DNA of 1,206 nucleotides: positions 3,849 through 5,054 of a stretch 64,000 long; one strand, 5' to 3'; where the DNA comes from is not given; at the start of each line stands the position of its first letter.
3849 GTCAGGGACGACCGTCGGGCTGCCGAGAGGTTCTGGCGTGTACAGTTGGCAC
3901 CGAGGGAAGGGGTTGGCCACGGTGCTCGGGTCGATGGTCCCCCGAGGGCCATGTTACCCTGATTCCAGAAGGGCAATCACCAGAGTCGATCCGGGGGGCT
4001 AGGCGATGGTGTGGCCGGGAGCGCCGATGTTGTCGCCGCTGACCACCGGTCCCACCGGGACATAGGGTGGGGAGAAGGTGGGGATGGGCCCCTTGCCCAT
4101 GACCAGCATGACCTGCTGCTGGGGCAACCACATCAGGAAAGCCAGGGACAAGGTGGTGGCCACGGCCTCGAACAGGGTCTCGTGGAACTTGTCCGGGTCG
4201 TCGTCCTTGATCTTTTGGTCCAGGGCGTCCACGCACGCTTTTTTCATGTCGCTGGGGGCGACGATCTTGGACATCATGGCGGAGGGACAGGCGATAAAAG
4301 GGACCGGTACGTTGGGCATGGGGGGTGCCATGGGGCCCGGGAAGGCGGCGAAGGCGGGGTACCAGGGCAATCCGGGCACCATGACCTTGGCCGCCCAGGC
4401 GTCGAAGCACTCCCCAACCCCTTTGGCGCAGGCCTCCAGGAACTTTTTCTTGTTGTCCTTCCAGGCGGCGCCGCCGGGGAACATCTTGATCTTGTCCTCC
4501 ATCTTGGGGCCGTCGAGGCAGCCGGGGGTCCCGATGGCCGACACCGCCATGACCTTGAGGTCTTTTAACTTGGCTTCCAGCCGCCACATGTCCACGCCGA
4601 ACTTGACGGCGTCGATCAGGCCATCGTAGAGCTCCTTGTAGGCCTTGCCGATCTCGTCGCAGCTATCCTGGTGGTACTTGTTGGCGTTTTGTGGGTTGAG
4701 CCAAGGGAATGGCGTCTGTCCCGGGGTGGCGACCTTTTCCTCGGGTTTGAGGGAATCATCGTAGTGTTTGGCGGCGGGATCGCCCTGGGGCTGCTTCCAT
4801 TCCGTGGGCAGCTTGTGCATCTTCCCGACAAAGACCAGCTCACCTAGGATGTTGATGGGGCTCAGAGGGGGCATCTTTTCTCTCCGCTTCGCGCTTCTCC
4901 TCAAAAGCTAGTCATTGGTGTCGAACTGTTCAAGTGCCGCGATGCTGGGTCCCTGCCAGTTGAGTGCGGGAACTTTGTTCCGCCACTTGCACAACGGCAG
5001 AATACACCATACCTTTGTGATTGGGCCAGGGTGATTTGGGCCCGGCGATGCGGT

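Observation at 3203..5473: Orphan PAAR-domain gene with two unknown neighbours in a slightly lower-GC patch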

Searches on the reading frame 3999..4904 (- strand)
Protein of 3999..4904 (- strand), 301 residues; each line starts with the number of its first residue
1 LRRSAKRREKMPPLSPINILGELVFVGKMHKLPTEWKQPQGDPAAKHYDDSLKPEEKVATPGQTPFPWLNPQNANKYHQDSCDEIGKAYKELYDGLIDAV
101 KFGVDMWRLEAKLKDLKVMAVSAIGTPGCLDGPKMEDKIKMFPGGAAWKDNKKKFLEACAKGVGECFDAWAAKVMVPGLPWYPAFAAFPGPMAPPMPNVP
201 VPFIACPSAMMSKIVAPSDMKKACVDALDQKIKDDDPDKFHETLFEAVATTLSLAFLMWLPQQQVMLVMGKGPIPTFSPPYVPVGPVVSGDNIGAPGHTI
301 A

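Call 3: search_protein_families(library=pfam, proteins=[window:3999-4904:-], max_evalue=0.1)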
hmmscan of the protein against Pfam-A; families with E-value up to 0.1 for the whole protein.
window:3999-4904:- (301 aa): 0 families

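Call 4: search_protein_families(library=ncbifam, proteins=[window:3999-4904:-], max_evalue=0.1)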
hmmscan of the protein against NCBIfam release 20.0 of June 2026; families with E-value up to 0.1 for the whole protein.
window:3999-4904:- (301 aa): 0 families

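Call 8: find_homologous_proteins(query=window:3999-4874:-)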
Query window:3999-4874:- (291 aa): 1340 proteins with E <= 0.001 among 2029 candidates; the best 120 are listed.
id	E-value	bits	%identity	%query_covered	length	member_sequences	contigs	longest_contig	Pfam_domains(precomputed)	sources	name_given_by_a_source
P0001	2.3e-198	676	100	100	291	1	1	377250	-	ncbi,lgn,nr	ncbi:MAG: hypothetical protein JW797_11145 [Bradymonadales bacterium]|nr:hypothetical protein [Brady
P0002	2.5e-122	426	66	100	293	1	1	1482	-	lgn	-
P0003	1.3e-120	421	64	100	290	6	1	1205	-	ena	-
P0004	1.1e-119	417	64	100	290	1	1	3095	-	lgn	-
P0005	4.1e-119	416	63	100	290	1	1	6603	-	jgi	jgi:hypothetical protein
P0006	4.4e-119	415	63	100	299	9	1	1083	-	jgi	jgi:hypothetical protein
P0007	8.1e-119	415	65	100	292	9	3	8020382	-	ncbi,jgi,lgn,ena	-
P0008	8.3e-119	415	64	100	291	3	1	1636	-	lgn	-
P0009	1.5e-118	414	64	100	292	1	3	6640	-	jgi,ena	-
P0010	3.9e-118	412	63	100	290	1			-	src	-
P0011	6.1e-118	412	63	100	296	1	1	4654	-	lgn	-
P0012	7.7e-118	411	62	100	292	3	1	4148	-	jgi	jgi:hypothetical protein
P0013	8.3e-118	411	62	100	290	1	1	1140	-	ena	-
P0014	1.3e-117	411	61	100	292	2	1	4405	-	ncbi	-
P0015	1.8e-117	410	62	100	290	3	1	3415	-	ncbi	-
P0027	2.3e-116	407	62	96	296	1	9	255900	-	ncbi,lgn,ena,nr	ncbi:MAG: hypothetical protein CMH57_02960 [Myxococcales bacterium]|nr:hypothetical protein [Myxococ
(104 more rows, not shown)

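Call 10: find_encoding_contigs(protein=P0007, flank=10000, max_places=3)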
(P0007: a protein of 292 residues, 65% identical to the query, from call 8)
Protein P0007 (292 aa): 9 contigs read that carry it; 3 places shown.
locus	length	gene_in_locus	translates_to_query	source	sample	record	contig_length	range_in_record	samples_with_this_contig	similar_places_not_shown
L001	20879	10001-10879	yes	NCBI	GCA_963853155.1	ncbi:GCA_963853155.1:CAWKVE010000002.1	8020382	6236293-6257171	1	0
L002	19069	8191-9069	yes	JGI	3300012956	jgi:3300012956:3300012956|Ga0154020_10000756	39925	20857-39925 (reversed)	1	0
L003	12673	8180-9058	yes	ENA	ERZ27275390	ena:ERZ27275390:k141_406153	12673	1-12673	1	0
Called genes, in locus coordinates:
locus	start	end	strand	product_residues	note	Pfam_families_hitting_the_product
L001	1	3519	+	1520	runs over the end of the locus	-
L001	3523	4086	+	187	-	PF19266:CIS_tube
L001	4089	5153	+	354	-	PF24032:YQBQ (faint), PF05954:Phage_GPD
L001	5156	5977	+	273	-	PF04717:Phage_base_V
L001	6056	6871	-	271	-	PF00561:Abhydrolase_1, PF12146:Hydrolase_4, PF12697:Abhydrolase_6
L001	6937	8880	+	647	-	-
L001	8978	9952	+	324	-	PF13489:Methyltransf_23 (faint), PF08241:Methyltransf_11 (weak), PF13649:Methyltransf_25 (faint)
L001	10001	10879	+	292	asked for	-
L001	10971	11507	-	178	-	-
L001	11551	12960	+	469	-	PF02310:B12-binding, PF04055:Radical_SAM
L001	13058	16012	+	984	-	-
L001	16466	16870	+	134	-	PF04965:GPW_gp25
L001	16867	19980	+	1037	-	-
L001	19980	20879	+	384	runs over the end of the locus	PF03793:PASTA, PF09684:Tail_P2_I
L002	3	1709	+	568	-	?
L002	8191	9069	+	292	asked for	-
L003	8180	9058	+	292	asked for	-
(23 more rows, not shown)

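Call 11: find_encoding_contigs(protein=P0027, flank=10000, max_places=2)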
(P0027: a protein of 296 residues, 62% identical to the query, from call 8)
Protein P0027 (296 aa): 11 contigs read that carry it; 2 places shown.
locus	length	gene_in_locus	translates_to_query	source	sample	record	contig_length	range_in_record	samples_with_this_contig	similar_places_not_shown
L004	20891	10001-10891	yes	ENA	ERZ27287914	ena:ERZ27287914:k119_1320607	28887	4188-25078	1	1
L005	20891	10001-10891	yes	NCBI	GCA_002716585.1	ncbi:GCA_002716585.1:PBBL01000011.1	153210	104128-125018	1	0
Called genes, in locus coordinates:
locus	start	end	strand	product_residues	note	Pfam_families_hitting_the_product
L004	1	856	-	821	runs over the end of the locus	PF00912:Transgly, PF00905:Transpeptidase, PF06832:BiPBP_C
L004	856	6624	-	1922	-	PF13205:Big_5 (weak), PF11974:bMG3, PF01835:MG2, PF17972:bMG5, PF07703:A2M_BRD, PF00207:A2M, PF17973:bMG10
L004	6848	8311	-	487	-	PF13428:TPR_14 (faint), PF23914:TPR_CcmH_CycH (faint), PF13431:TPR_17 (faint), PF14559:TPR_19 (weak)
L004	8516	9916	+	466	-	PF00753:Lactamase_B, PF23023:Anti-Pycsar_Apyc1 (weak), PF12706:Lactamase_B_2, PF16661:Lactamase_B_6, PF10996:Beta-Casp, PF07521:RMMBL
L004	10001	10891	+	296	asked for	-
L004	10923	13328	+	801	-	PF04932:Wzy_C, PF07719:TPR_2 (faint)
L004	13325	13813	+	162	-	-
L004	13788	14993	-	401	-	PF00069:Pkinase, PF03109:ABC1 (faint), PF07714:PK_Tyr_Ser-Thr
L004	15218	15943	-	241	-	PF00753:Lactamase_B, PF13483:Lactamase_B_3, PF12706:Lactamase_B_2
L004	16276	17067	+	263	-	PF03781:FGE-sulfatase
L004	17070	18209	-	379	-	PF01817:CM_2, PF02153:PDH_N, PF20463:PDH_C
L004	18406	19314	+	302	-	PF01073:3Beta_HSD (weak), PF01370:Epimerase, PF05368:NmrA (weak), PF07993:NAD_binding_4 (weak), PF13460:NAD_binding_10, PF16363:GDP_Man_Dehyd, PF08338:DUF1731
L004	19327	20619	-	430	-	PF00364:Biotin_lipoyl, PF25917:BSH_RND (faint), PF25997:BSH_YhbJ (faint), PF00198:2-oxoacid_dh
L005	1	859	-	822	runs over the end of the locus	PF00912:Transgly, PF00905:Transpeptidase, PF06832:BiPBP_C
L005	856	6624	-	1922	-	PF13205:Big_5 (weak), PF11974:bMG3, PF01835:MG2, PF17972:bMG5, PF07703:A2M_BRD, PF00207:A2M, PF17973:bMG10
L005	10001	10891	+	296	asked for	-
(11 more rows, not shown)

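Call 16: find_related_loci(query=A1, collection=genome_contigs, flank=10000)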
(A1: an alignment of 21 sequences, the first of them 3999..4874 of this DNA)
Query A1 (291 aa) in genome_contigs; peptide patterns used: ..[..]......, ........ (x = any residue, [..] = any of these).
387 stretches matched a pattern; 287 encode a relative of the query (tblastn E <= 1e-3); the best 80 are kept; 80 distinct loci.
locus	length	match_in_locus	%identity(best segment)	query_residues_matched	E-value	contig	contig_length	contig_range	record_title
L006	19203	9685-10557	61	1-290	7e-121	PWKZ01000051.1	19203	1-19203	MAG: Bradymonadales bacterium isolate CSSed10_215 CS-Sed10-C5332, whole genome shotgun sequence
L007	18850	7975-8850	60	1-291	2e-113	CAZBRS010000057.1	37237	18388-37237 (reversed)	MAG TPA_asm: uncultured Myxococcales bacterium isolate SRP272421_co2_345 genome assembly, contig: NODE_2236_length_37237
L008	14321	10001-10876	65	1-291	3e-113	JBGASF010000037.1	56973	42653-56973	MAG: Polyangia bacterium isolate MAG_MBR_AS.47 MBRAS-47_NODE_37_length_56973_cov_6.335138, whole genome shotgun sequence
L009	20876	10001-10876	65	1-291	3e-113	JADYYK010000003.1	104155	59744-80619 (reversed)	MAG: Deltaproteobacteria bacterium isolate SJ525 c_000000023855, whole genome shotgun sequence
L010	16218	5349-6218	58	1-291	5e-112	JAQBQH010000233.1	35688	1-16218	MAG: Myxococcales bacterium isolate RYN_368 scaffold_6581222, whole genome shotgun sequence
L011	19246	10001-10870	64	1-291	1e-109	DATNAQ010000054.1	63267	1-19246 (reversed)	MAG TPA_asm: Polyangia bacterium isolate SMAG_U11165 k141_952807, whole genome shotgun sequence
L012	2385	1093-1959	59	1-290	1e-112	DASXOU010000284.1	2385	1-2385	MAG TPA_asm: Polyangia bacterium isolate SMAG_U5390 k141_1216304, whole genome shotgun sequence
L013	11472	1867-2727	62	1-288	3e-107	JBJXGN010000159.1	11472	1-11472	MAG: Kofleriaceae bacterium isolate F1F2.bin.256 k127_7478177, whole genome shotgun sequence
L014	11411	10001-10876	61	1-291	2e-106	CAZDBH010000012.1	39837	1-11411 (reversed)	MAG TPA_asm: uncultured Bradymonadales bacterium isolate binchicken_co141_594 genome assembly, contig: NODE_4376_length_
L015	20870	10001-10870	55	1-291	2e-106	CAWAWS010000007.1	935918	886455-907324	MAG: uncultured delta proteobacterium isolate MFD04540.bin.2.104 genome assembly, contig: contig_16312, whole genome sho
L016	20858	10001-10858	61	1-288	5e-106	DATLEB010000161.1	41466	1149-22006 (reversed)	MAG TPA_asm: Kofleriaceae bacterium isolate SMAG_U14365 k141_4072032, whole genome shotgun sequence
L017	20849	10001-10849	62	14-291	8e-106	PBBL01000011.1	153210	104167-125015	MAG: Myxococcales bacterium isolate SP4258 MHASMcontig_3283556, whole genome shotgun sequence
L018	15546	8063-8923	59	1-288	1e-105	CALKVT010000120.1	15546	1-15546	MAG TPA_asm: uncultured Myxococcales bacterium isolate SRR1506987_bin.35_CONCOCT_v1.1_MAG genome assembly, contig: ERZ76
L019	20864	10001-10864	59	1-291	7e-104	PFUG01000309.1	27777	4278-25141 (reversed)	MAG: Deltaproteobacteria bacterium CG_4_9_14_3_um_filter_63_12 CG_4_9_14_3_um_filter_150_scaffold_1471_c, whole genome s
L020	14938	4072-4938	57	1-290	2e-103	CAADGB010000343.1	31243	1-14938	uncultured delta proteobacterium isolate PRO4.fa.gz genome assembly, contig: k127_170088, whole genome shotgun sequence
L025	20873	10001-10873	58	1-291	6e-102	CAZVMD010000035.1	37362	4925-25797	MAG TPA_asm: uncultured Myxococcales bacterium isolate SRP189682_co2_147 genome assembly, contig: NODE_1228_length_37362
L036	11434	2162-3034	55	1-290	1e-97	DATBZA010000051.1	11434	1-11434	MAG TPA_asm: Myxococcales bacterium isolate SMAG_U7607 k141_2534044, whole genome shotgun sequence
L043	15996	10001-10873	58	1-290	3e-96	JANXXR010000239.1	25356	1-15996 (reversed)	MAG: Deltaproteobacteria bacterium isolate GL140_3_metabat_160_sub GL140_3_k141_37160, whole genome shotgun sequence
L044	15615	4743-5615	58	1-291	6e-96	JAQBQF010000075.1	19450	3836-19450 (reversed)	MAG: Myxococcales bacterium isolate RYN_366 scaffold_2204557, whole genome shotgun sequence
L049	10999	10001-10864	56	1-288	1e-93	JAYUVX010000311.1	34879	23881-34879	MAG: Myxococcales bacterium isolate GL124_UP_concoct_207 GL124_UP_concoct_207_310, whole genome shotgun sequence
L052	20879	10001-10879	57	1-291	1e-91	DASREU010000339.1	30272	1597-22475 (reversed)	MAG TPA_asm: Myxococcales bacterium isolate SMAG_U10014 k141_2246495, whole genome shotgun sequence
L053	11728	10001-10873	55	1-291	1e-91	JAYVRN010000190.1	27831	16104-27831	MAG: Myxococcales bacterium isolate GL73_DN_concoct_207_sub GL73_DN_concoct_207_sub_189, whole genome shotgun sequence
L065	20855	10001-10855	51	1-291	1e-84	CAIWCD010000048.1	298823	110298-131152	MAG: uncultured delta proteobacterium isolate Umea1_bin-0479 genome assembly, contig: bin-0479:48/53, whole genome shotg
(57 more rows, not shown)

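Call 29: predict_structure(alignment_id=A2)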
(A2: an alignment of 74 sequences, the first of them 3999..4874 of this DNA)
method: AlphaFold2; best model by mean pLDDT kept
length: 291 residues; sequences in the alignment: 74
mean_pLDDT: 83.7   pTM: 0.81
mean pLDDT of the five models: 83.7, 80.8, 80.4, 79.5, 75.1
residues with pLDDT >= 90: 121; 70-90: 115; 50-70: 55; < 50: 0
segments of 3 or more residues with pLDDT < 50: none
pLDDT, mean of each block of 10 residues (from residue 1): 89 89 79 82 83 84 86 91 96 91 78 83 93 90 95 97 86 59 65 83 94 97 91 96 94 70 62 62 67 58
secondary structure, 60 per line:
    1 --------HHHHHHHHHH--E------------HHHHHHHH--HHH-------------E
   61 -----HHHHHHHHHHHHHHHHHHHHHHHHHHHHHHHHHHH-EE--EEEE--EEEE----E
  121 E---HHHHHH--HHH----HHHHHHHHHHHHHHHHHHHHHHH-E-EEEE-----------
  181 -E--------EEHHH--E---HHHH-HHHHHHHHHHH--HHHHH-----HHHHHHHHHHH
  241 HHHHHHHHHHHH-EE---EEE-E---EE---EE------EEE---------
elements in order: H9-18 H34-41 H66-100 E106-109 E112-115 H125-130 H140-162 E166-169 H202-205 H207-217 H220-224 H230-252 E259-261 E280-282

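Call 32: search_solved_structures(query=A2, max_evalue=1)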
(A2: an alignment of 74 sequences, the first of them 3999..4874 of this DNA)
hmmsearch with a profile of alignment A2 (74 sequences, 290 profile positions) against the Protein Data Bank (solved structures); distinct sequences matched with E-value up to 1: 2.
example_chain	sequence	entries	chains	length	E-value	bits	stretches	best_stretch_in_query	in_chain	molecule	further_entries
7c2k_B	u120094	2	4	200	0.8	12.2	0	121-156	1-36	Non-structural protein 8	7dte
8gi0_F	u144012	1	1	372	0.85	12.1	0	180-217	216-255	Peroxisomal membrane protein PEX14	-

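Call 33: search_protein_families(library=pfam, proteins=[L001:13058-16012:+, L001:6937-8880:+, L001:1-3519:+, L001:16867-19980:+, L001:10971-11507:-, L001:11551-12960:+, L001:5156-5977:+, L001:8978-9952:+], max_evalue=0.01)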
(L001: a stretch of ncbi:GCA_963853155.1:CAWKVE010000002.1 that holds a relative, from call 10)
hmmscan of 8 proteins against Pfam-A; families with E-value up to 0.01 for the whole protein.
L001:13058-16012:+ (984 aa): 2 families
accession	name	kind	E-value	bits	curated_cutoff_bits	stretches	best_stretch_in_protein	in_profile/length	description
PF03448.22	MgtE_N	-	6.7e-13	49.5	25.9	2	258-331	22-95/102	MgtE intracellular N domain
PF14841.11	FliG_M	-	0.0089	16.7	25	0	223-247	9-33/76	FliG middle domain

L001:6937-8880:+ (647 aa): 0 families

L001:1-3519:+ (1172 aa): 0 families

L001:16867-19980:+ (1037 aa): 1 family
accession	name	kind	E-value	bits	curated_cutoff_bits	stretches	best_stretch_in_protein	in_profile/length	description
PF04865.19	Baseplate_J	-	3e-18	66.5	21.1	1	791-963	75-240/255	Baseplate J-like protein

L001:10971-11507:- (178 aa): 0 families

L001:11551-12960:+ (469 aa): 3 families
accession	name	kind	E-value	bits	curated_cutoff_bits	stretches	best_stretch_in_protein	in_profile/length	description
PF04055.27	Radical_SAM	-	7e-23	82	29.5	1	194-350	3-165/166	Radical SAM superfamily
PF02310.24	B12-binding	-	8e-17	61.6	32.1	1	22-127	14-120/121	B12 binding domain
PF19864.5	Radical_SAM_N2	-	0.0062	16.4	29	0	92-132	87-126/151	Radical SAM proteins, N-terminal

L001:5156-5977:+ (273 aa): 2 families
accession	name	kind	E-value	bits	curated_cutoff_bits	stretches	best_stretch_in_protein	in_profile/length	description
PF04717.18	Phage_base_V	-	1.2e-20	74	23.8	1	23-97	2-75/75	Type VI secretion system/phage-baseplate injector OB domain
PF13473.12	Cupredoxin_1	-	0.0012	19.3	27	1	138-203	17-82/104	Cupredoxin-like domain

L001:8978-9952:+ (324 aa): 5 families
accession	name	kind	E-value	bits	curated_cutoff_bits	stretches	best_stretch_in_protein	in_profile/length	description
PF08241.18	Methyltransf_11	-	4.9e-08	33.9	21.2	1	132-250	1-94/95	Methyltransferase domain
PF13649.12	Methyltransf_25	-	3.1e-07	31.4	27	0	132-173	2-45/97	Methyltransferase domain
PF13489.12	Methyltransf_23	-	1.2e-05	25.6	27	1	125-303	20-134/164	Methyltransferase domain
PF08242.18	Methyltransf_12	-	3.5e-05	24.9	30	1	132-249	1-98/98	Methyltransferase domain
PF13847.12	Methyltransf_31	-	0.00053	20.1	27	0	196-255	52-113/145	Methyltransferase domain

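Call 38: find_related_loci(query=A1, collection=viral_contigs, flank=10000)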
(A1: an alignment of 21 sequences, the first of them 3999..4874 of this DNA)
Query A1 (291 aa) in viral_contigs; peptide patterns used: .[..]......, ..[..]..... (x = any residue, [..] = any of these).
18 stretches matched a pattern, but none encodes a relative of the query by tblastn (E <= 1e-3).
